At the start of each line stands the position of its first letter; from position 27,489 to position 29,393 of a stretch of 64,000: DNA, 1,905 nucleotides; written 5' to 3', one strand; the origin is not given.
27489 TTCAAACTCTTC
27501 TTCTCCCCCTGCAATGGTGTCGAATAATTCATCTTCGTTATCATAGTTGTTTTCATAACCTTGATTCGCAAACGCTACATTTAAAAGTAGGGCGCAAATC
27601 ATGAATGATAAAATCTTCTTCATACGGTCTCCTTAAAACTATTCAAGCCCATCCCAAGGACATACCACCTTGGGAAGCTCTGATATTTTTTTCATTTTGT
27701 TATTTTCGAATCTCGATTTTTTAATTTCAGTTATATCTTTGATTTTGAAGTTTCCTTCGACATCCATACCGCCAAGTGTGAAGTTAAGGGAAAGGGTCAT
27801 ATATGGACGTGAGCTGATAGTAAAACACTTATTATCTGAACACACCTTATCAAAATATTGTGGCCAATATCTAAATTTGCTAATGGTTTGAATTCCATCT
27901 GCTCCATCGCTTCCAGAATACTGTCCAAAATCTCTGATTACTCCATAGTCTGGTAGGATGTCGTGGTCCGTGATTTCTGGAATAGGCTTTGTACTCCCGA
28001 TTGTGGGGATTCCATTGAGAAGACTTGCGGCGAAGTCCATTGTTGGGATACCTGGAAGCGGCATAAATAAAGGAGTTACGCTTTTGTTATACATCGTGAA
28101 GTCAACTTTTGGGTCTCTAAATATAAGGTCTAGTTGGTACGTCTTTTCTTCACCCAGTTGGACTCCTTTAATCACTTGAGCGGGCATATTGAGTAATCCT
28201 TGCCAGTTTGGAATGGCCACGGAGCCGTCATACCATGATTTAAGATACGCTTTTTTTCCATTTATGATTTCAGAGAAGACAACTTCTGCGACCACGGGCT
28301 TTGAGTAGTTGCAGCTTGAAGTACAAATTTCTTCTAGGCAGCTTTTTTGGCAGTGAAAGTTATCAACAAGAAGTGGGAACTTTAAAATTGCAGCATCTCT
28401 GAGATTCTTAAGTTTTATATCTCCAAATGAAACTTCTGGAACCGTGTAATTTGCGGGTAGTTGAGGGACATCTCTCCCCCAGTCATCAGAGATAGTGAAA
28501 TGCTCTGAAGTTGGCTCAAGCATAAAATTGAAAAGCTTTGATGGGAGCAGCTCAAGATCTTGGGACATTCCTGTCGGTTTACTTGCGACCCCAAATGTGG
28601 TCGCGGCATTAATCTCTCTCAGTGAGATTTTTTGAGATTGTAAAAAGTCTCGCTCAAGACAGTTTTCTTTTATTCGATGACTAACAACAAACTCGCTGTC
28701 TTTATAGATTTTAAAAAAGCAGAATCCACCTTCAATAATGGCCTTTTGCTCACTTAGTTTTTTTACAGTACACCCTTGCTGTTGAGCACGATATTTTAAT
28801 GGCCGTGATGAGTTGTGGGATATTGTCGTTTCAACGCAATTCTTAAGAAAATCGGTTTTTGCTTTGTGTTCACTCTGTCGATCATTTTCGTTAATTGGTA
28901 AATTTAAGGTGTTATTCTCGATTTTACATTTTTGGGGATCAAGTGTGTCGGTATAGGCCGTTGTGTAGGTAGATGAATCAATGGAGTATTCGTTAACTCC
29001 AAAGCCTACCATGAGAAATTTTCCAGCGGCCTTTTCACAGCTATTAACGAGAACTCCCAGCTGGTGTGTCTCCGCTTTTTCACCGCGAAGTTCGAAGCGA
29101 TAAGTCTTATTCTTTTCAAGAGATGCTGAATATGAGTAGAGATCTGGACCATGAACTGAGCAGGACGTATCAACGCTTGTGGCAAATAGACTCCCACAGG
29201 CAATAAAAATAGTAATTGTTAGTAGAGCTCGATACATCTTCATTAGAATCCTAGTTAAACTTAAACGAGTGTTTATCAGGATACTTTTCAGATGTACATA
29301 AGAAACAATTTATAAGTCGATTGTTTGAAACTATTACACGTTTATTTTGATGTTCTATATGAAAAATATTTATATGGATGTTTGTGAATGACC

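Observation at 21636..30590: Seven consecutive signal-peptide ORFs, mostly without recognisable families: candidate undescribed secreted or surface system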

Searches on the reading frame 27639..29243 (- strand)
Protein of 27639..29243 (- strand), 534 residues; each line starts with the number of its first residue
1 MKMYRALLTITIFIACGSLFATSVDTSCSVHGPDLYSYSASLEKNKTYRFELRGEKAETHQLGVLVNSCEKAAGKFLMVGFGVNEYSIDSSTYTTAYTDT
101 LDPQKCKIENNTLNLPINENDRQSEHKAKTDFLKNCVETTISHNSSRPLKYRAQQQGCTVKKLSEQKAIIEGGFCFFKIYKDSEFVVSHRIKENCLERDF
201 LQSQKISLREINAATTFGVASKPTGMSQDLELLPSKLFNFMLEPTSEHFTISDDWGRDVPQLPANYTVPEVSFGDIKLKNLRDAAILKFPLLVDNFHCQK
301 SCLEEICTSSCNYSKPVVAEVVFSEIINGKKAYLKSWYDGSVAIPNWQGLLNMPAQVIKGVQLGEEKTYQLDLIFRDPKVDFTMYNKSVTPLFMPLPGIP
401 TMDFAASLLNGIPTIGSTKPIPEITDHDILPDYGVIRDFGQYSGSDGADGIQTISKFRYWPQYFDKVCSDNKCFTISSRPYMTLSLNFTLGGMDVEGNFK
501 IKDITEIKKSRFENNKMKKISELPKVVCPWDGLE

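Call 3: search_protein_families(library=pfam, proteins=[window:27639-29243:-], max_evalue=1)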
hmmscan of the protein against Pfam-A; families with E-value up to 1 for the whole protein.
window:27639-29243:- (534 aa): 0 families

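Call 4: search_protein_families(library=ncbifam, proteins=[window:27639-29243:-], max_evalue=1)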
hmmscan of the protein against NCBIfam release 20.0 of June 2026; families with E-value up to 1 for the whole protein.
window:27639-29243:- (534 aa): 0 families

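Call 46: search_solved_structures(query=A3, max_evalue=10)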
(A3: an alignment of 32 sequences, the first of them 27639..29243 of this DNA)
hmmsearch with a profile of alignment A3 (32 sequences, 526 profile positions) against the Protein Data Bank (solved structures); distinct sequences matched with E-value up to 10: 8.
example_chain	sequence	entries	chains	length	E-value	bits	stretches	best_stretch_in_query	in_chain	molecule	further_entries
7bwf_A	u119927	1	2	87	0.047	15.4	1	367-416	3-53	Addiction module antitoxin RelB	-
6l8e_E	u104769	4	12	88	0.2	13.3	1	367-416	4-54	YoeB toxin | YoeB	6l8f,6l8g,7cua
3zc0_A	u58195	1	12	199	0.57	11.8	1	416-468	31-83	AFTRAX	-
3zc1_A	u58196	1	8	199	0.57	11.8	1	416-468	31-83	AFTRAX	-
7znl_E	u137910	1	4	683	0.85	11.2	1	362-448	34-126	THO complex subunit 5 homolog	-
7apk_E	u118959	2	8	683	0.85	11.2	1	362-448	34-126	THO complex subunit 5 homolog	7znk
8scc_A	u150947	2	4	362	1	10.9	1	455-490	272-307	L-galactose dehydrogenase | L-galactose dehydrogenase isoform X1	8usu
9i05_Ar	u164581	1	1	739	1.2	10.7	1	394-431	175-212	Ribosomal l25 family protein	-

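Call 81: search_protein_families(library=phrogs, proteins=[window:27639-29243:-], max_evalue=0.01)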
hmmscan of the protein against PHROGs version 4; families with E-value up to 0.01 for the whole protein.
window:27639-29243:- (534 aa): 0 families

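Call 82: search_protein_families(library=padloc, proteins=[window:27639-29243:-], max_evalue=0.01)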
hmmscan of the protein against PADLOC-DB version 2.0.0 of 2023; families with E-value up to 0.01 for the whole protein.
window:27639-29243:- (534 aa): 0 families

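Call 96: search_protein_families(library=pfam, alignment_id=A3, max_evalue=0.01)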
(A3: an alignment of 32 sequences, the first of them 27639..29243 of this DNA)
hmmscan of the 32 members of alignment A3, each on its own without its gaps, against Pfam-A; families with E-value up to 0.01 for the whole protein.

A. member 1, window:27639-29243:- (534 aa): 0 families

B. families by the number of members that match (of 32 scanned): 1 family
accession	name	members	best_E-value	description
PF21126.3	KATNA1_MIT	1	0.0074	Katanin p60 subunit A1, MIT domain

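Call 110: search_dna_similar(query=window:27639-29243:-, collection=plasmids, mode=protein, max_evalue=0.001, max_rows=10)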
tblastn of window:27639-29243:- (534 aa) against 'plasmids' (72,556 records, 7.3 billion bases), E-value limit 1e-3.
No match.
